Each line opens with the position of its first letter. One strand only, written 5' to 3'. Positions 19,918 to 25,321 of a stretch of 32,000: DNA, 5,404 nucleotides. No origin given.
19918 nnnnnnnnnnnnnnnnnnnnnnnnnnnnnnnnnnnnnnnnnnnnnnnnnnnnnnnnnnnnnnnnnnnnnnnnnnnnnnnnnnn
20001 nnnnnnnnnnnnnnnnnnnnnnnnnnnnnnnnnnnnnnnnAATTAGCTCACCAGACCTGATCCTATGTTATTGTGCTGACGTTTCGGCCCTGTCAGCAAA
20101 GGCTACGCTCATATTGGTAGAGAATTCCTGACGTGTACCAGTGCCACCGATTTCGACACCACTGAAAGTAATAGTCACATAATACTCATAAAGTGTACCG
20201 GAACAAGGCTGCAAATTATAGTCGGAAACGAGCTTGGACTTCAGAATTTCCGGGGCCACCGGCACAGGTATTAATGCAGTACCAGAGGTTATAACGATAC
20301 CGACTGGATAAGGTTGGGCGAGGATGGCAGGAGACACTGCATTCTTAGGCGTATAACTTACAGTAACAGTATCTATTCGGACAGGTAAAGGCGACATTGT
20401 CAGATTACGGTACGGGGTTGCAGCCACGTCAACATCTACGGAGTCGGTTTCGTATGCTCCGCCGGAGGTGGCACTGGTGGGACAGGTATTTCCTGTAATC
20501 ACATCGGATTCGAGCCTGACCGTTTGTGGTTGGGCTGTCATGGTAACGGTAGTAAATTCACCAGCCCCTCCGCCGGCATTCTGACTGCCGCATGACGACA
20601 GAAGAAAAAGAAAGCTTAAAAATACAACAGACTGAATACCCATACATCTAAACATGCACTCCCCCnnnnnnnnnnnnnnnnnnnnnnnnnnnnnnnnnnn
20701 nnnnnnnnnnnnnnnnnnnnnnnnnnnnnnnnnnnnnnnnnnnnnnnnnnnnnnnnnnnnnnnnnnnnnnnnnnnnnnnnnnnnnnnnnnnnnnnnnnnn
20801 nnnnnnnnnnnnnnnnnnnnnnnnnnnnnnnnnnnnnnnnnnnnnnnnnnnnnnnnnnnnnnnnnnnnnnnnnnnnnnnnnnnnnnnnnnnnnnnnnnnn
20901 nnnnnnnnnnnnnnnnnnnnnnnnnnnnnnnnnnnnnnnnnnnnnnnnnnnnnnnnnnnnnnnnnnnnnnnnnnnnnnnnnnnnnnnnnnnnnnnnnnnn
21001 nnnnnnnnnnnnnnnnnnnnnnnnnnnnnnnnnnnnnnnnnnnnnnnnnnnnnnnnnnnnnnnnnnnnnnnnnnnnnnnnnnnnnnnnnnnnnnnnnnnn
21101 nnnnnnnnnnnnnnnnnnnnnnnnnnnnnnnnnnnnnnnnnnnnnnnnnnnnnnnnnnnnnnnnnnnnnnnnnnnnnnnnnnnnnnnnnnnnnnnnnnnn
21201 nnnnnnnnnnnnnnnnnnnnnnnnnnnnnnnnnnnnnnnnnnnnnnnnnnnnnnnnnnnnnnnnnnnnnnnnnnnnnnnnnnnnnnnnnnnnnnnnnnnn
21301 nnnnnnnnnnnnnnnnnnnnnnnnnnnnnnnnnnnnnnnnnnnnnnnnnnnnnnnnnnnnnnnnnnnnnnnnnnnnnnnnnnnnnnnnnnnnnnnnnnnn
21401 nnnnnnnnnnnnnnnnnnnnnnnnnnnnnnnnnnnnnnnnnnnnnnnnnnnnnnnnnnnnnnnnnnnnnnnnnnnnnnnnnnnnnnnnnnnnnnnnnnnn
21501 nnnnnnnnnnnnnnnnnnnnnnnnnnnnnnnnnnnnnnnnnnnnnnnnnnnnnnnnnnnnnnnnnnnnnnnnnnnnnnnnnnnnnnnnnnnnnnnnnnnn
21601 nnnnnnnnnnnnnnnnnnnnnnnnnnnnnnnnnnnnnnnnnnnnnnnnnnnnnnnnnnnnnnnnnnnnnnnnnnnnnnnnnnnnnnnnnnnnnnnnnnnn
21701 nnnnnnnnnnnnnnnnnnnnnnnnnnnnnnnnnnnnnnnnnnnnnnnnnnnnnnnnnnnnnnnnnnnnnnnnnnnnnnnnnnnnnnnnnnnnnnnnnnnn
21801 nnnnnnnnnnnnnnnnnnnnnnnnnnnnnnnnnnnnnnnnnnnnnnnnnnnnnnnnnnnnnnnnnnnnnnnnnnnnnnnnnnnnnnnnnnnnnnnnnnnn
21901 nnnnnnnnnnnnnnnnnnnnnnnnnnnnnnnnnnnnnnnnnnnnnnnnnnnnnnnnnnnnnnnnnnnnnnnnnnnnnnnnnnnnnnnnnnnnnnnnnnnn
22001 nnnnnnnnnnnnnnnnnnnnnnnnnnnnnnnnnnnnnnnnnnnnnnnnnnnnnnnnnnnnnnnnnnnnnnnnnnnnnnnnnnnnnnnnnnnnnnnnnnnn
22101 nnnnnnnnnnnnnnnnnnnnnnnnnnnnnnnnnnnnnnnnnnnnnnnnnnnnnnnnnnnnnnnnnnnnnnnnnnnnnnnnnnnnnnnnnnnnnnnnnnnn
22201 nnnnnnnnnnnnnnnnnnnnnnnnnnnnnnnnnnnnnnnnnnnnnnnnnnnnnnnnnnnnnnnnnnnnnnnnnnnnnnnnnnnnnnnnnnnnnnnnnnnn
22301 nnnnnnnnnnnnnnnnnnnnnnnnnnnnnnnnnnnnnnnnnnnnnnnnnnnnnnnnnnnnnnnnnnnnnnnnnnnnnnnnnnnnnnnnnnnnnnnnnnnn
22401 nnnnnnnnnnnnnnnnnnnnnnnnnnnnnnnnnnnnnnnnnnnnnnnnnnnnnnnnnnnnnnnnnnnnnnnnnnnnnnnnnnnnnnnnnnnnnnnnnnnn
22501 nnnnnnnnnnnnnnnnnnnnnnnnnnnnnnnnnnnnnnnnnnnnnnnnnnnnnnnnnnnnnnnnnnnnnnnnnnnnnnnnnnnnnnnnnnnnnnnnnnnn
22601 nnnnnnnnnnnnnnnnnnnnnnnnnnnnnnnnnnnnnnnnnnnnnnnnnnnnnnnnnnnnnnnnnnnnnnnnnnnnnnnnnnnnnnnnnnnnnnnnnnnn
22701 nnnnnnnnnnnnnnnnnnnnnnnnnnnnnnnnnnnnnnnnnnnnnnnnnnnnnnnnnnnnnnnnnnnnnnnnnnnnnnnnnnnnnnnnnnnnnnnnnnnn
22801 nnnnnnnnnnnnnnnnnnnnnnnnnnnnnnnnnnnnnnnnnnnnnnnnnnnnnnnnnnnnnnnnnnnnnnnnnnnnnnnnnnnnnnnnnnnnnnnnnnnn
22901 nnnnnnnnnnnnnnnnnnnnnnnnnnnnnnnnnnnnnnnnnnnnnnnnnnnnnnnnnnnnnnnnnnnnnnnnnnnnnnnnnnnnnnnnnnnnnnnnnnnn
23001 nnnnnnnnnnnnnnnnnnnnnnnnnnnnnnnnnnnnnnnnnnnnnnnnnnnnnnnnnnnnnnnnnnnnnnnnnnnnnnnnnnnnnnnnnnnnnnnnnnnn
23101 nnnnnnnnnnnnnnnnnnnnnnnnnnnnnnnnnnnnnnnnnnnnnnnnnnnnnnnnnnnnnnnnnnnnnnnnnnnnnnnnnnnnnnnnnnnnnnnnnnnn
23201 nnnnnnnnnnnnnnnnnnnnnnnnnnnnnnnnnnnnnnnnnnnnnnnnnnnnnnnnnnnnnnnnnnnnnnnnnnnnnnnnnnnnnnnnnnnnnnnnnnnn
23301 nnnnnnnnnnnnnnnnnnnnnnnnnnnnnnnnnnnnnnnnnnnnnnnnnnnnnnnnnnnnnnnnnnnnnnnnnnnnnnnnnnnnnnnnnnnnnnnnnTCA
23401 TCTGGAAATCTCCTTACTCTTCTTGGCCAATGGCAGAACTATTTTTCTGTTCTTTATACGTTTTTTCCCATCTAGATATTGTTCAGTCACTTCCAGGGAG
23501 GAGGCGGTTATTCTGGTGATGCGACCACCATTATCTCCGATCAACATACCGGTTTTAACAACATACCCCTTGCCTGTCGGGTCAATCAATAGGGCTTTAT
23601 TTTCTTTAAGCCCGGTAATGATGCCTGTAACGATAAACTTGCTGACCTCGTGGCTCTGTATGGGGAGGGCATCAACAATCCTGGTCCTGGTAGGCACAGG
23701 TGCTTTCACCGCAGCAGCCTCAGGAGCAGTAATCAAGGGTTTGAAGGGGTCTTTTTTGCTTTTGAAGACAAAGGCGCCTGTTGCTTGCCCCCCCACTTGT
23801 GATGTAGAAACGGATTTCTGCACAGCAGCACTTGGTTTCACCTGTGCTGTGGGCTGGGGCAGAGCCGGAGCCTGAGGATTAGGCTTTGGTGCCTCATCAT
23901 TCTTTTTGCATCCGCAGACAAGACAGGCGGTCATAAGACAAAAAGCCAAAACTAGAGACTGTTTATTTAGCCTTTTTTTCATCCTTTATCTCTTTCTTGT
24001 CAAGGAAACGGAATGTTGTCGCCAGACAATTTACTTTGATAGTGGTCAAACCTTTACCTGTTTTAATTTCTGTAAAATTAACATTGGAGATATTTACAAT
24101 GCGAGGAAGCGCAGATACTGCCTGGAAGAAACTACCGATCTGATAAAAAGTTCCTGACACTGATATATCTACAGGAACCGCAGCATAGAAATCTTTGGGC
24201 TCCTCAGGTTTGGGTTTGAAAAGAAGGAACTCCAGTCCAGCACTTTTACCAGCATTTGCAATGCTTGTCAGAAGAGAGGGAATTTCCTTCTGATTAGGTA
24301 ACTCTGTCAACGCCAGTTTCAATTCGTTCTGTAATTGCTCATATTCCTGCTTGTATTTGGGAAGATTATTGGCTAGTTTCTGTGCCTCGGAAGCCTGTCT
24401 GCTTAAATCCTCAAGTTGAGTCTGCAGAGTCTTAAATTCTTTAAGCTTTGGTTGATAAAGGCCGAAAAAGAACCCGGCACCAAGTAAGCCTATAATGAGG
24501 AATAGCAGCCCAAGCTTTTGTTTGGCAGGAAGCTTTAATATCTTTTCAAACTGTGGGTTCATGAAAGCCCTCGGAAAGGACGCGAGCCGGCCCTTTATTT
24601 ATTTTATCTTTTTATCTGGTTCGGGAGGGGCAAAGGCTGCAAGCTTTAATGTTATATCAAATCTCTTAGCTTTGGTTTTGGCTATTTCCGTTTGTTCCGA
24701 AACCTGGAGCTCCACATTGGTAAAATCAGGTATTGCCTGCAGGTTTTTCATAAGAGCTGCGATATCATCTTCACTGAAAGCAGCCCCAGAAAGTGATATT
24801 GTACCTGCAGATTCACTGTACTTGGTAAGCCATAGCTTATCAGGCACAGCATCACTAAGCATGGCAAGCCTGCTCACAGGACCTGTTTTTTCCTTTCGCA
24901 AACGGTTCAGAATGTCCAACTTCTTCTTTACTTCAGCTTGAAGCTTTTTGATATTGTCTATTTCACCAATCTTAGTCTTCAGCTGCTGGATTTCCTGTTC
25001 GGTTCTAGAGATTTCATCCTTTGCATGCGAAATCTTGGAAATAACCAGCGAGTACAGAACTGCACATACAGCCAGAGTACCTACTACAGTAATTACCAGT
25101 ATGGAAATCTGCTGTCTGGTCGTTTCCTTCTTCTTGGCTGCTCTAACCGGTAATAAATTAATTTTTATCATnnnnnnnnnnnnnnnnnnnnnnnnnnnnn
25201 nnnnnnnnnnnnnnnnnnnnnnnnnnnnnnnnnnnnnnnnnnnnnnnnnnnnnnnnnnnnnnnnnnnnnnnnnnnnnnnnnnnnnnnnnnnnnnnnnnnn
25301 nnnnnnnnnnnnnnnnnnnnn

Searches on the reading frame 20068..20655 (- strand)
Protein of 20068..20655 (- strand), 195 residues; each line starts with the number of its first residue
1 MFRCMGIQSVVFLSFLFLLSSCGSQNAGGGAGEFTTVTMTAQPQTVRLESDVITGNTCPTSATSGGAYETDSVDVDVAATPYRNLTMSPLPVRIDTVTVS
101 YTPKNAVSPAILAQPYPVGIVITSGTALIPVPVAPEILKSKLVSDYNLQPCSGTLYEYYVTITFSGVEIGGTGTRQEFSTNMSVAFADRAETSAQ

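Call 7: search_protein_families(library=pfam, proteins=[window:20068-20655:-], max_evalue=0.001)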
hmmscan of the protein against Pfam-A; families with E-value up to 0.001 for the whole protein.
window:20068-20655:- (195 aa): 0 families

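Call 45: search_protein_families(library=pfam, proteins=[window:20068-20655:-], max_evalue=0.01)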
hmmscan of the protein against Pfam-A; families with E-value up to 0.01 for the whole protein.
window:20068-20655:- (195 aa): 0 families

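Call 46: search_protein_families(library=ncbifam, proteins=[window:20068-20655:-], max_evalue=0.01)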
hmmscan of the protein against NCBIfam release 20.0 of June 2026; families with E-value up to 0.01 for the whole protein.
window:20068-20655:- (195 aa): 0 families

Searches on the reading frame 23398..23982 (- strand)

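Call 7: search_protein_families(library=pfam, proteins=[window:23398-23982:-], max_evalue=0.001)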
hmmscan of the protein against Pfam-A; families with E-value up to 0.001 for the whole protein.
window:23398-23982:- (194 aa): 1 family
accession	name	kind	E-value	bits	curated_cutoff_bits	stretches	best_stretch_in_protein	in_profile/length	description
PF04351.19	PilP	-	5.7e-10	39.7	25.6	1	68-184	28-145/146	Pilus assembly protein, PilP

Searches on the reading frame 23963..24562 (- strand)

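Call 7: search_protein_families(library=pfam, proteins=[window:23963-24562:-], max_evalue=0.001)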
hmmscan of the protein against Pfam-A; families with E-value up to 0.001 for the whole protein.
window:23963-24562:- (199 aa): 2 families
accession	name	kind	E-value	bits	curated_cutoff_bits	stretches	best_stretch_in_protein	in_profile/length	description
PF04350.18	PilO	-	2.4e-50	170.9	22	1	44-188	2-145/145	Pilus assembly protein, PilO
PF06810.17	Phage_scaffold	-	0.0008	19.9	35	0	41-87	41-85/170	Phage capsid assembly scaffolding protein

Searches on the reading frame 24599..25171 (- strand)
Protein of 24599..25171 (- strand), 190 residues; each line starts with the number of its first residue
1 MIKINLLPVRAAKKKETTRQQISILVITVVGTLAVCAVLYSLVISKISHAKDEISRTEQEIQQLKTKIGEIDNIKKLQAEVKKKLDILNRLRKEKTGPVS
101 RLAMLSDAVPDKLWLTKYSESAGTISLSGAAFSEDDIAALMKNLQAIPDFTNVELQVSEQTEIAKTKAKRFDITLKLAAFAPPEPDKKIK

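Call 7: search_protein_families(library=pfam, proteins=[window:24599-25171:-], max_evalue=0.001)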
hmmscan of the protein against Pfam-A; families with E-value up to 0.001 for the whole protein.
window:24599-25171:- (190 aa): 1 family
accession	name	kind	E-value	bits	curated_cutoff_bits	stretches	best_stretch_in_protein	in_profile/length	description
PF05137.18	PilN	-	1.1e-21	77.1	22.8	1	101-177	2-78/78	Fimbrial assembly protein (PilN)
